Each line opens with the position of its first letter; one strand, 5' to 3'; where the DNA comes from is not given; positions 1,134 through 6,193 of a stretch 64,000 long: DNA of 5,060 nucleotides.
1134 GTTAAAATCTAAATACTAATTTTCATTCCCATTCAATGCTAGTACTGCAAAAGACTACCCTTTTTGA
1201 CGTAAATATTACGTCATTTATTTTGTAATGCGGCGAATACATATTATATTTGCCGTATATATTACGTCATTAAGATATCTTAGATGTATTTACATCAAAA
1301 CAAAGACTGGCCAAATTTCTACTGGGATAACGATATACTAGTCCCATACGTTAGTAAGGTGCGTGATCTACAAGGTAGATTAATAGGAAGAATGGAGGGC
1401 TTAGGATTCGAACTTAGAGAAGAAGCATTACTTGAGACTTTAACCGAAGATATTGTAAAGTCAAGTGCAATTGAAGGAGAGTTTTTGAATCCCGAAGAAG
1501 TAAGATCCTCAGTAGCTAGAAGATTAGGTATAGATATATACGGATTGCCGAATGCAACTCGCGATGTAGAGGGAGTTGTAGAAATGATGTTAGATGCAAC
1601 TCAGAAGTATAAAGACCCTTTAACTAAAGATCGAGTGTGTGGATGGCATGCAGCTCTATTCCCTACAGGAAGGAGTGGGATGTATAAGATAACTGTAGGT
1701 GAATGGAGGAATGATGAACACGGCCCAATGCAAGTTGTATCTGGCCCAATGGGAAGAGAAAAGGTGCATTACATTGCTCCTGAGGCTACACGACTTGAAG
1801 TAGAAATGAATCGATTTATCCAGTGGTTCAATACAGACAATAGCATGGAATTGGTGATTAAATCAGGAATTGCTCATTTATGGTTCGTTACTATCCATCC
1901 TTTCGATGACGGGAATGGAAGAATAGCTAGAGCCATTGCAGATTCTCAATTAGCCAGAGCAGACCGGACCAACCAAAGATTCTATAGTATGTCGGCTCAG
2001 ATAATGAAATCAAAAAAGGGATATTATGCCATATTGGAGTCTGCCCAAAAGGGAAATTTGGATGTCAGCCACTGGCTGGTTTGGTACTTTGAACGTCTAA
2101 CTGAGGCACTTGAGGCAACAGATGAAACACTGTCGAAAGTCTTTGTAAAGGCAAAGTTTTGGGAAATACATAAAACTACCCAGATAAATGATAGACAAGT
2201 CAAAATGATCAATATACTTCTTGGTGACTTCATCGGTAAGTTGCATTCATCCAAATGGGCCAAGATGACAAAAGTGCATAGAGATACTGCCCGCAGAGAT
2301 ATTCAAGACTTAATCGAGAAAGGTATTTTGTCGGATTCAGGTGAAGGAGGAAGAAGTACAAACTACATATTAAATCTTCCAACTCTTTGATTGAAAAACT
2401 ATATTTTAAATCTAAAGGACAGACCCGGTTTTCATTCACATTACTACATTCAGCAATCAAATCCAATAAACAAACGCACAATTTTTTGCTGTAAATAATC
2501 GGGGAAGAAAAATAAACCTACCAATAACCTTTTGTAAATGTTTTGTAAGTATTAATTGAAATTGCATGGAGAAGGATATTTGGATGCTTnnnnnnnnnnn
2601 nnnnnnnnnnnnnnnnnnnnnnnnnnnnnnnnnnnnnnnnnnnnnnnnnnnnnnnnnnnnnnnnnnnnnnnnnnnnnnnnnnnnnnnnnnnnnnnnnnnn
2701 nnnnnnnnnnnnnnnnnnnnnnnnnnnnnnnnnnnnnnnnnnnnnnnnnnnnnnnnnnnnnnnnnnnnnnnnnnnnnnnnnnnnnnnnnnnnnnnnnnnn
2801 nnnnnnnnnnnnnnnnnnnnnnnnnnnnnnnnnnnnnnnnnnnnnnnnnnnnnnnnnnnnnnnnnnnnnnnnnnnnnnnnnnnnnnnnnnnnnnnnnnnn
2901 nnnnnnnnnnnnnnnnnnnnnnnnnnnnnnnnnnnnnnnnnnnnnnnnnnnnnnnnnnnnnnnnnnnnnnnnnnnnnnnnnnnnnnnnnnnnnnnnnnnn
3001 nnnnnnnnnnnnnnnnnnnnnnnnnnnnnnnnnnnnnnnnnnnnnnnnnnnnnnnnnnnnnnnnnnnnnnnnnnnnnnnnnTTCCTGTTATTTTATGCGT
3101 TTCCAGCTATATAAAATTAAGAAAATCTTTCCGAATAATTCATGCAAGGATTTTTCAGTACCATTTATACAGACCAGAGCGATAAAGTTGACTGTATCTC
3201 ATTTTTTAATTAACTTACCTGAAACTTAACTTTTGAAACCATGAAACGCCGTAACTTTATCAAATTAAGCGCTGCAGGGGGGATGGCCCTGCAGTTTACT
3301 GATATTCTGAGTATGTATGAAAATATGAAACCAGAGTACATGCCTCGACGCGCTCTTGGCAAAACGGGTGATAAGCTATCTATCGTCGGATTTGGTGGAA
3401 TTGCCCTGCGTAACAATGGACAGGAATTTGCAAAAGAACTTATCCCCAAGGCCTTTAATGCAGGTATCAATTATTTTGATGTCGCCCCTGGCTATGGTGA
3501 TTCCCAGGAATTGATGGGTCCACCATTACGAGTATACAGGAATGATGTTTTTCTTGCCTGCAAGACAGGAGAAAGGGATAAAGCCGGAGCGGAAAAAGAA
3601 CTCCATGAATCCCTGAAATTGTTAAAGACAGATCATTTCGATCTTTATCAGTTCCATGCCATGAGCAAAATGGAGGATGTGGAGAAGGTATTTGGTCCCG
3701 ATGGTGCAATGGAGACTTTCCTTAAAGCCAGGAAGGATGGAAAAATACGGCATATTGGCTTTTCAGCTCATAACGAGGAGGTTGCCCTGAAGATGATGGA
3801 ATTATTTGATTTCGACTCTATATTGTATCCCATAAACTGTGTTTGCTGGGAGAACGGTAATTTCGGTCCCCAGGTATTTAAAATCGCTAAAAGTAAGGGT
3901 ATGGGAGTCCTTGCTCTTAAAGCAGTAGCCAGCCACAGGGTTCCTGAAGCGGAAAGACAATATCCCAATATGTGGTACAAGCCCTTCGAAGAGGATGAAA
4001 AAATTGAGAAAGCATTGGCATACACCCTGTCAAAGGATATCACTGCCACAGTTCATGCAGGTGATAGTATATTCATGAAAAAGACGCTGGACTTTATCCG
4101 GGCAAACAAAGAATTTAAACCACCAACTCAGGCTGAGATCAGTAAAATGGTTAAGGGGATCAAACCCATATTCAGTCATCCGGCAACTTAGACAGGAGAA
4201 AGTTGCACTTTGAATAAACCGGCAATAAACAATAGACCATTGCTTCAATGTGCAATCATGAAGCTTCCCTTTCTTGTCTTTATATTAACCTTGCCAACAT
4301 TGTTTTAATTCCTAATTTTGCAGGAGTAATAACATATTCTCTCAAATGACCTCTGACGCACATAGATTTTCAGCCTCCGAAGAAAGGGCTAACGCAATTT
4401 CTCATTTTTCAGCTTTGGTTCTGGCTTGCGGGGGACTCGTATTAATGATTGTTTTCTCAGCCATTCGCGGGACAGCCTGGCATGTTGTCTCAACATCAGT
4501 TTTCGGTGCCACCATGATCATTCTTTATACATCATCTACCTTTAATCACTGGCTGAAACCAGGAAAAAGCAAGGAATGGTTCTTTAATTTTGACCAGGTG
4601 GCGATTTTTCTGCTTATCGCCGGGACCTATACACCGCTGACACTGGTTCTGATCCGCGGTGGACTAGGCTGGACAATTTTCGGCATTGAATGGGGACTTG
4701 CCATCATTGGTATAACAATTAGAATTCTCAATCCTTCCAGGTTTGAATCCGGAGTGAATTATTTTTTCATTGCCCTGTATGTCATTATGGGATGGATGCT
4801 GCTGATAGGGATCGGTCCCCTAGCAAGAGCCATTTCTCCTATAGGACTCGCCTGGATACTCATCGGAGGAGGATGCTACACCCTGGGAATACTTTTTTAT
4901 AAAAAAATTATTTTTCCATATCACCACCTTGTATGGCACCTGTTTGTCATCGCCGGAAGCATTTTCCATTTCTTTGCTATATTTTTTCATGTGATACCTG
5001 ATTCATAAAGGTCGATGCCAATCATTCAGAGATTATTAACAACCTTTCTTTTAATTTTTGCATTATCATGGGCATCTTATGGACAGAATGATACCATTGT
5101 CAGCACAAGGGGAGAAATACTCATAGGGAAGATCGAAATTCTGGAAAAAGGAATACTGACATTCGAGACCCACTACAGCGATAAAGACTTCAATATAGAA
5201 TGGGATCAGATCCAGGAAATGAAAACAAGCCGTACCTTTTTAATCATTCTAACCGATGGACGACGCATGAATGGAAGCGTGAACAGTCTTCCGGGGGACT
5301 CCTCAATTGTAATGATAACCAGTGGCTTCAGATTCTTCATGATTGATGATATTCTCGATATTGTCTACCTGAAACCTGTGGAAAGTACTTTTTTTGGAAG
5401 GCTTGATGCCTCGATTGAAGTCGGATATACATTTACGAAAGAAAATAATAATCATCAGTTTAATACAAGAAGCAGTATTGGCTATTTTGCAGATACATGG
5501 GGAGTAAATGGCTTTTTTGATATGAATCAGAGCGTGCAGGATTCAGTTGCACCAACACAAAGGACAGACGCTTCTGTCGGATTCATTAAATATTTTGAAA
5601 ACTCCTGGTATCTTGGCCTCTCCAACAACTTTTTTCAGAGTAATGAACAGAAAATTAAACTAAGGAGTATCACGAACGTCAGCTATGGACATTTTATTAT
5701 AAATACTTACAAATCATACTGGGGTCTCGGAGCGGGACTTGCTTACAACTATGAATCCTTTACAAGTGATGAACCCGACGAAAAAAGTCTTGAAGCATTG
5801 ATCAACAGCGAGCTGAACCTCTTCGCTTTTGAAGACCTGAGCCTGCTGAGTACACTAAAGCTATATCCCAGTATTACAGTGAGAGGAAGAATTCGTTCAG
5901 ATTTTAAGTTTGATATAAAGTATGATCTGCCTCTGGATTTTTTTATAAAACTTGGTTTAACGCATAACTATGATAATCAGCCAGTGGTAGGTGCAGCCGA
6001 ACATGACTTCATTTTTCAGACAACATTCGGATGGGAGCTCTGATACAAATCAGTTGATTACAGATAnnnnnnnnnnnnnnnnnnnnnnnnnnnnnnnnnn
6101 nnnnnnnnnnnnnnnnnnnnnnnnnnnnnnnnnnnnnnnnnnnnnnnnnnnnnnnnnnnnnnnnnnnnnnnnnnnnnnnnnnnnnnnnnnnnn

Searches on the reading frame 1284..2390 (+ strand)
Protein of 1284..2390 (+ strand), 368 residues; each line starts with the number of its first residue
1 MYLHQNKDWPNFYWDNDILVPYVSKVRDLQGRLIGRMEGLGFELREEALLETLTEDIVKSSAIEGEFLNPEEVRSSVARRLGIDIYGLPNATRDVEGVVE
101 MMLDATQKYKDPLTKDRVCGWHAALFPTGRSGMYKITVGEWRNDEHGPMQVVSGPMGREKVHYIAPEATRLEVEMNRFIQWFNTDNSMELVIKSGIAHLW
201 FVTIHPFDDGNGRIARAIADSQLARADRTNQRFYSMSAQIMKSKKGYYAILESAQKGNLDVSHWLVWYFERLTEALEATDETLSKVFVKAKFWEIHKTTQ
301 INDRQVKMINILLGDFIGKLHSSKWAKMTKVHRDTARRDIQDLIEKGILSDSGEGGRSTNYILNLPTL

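Call 6: search_protein_families(library=pfam, proteins=[window:1284-2390:+])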
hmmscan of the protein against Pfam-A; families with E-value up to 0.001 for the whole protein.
window:1284-2390:+ (368 aa): 3 families
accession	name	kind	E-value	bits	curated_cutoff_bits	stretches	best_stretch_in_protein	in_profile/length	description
PF13776.11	DUF4172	-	8.8e-33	112.9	25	1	2-83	1-82/82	Domain of unknown function (DUF4172)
PF02661.23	Fic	-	1e-16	62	24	1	112-221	1-91/93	Fic/DOC family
PF22168.2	DIP2311-like_C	-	8.5e-05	23.2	27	1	315-363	15-62/63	Transcriptional regulator DIP2311-like, C-terminal domain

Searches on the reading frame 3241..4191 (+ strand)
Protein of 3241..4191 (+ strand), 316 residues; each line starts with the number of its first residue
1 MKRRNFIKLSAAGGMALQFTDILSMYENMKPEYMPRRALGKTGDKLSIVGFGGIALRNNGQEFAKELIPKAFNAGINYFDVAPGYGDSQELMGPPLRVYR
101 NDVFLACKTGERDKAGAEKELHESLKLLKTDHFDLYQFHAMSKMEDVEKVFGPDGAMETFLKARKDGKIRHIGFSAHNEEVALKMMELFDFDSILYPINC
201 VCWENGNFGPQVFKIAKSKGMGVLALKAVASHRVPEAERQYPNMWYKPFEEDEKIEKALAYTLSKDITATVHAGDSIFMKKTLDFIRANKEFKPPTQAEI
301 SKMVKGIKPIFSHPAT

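Call 6: search_protein_families(library=pfam, proteins=[window:3241-4191:+])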
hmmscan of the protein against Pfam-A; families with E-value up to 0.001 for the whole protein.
window:3241-4191:+ (316 aa): 1 family
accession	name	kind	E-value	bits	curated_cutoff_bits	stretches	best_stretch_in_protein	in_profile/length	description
PF00248.27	Aldo_ket_red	-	2.9e-24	86.1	24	1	50-244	3-207/291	Aldo/keto reductase family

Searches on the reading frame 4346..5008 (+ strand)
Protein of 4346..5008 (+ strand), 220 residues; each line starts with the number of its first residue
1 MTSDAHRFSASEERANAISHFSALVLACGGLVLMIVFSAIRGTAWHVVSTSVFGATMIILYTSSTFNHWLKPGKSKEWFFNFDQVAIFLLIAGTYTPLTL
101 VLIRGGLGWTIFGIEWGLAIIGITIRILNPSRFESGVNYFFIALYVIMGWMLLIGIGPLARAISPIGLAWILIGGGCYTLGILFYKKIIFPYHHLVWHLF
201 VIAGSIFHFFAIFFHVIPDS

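Call 6: search_protein_families(library=pfam, proteins=[window:4346-5008:+])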
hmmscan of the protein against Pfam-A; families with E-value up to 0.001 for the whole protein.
window:4346-5008:+ (220 aa): 1 family
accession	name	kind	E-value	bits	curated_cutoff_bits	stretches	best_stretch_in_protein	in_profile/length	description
PF03006.26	HlyIII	-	7.6e-33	114.5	26.2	1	8-209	1-224/224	Haemolysin-III related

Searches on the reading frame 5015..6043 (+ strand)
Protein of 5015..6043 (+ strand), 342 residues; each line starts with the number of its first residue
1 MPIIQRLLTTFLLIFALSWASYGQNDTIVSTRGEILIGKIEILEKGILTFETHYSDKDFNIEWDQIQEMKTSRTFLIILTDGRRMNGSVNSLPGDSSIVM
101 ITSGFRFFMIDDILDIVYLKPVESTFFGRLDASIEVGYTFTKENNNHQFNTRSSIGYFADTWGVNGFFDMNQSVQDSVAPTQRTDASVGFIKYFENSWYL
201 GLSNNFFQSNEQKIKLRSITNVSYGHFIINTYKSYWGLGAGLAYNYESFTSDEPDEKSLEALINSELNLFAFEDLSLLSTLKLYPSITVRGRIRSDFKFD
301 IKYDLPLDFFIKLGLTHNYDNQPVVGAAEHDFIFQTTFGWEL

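Call 6: search_protein_families(library=pfam, proteins=[window:5015-6043:+])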
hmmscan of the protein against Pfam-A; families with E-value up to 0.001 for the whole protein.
window:5015-6043:+ (342 aa): 1 family
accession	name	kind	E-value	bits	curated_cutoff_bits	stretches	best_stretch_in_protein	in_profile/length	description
PF04338.18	DUF481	-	3.4e-15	57.1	21.1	1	134-339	1-207/210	Protein of unknown function, DUF481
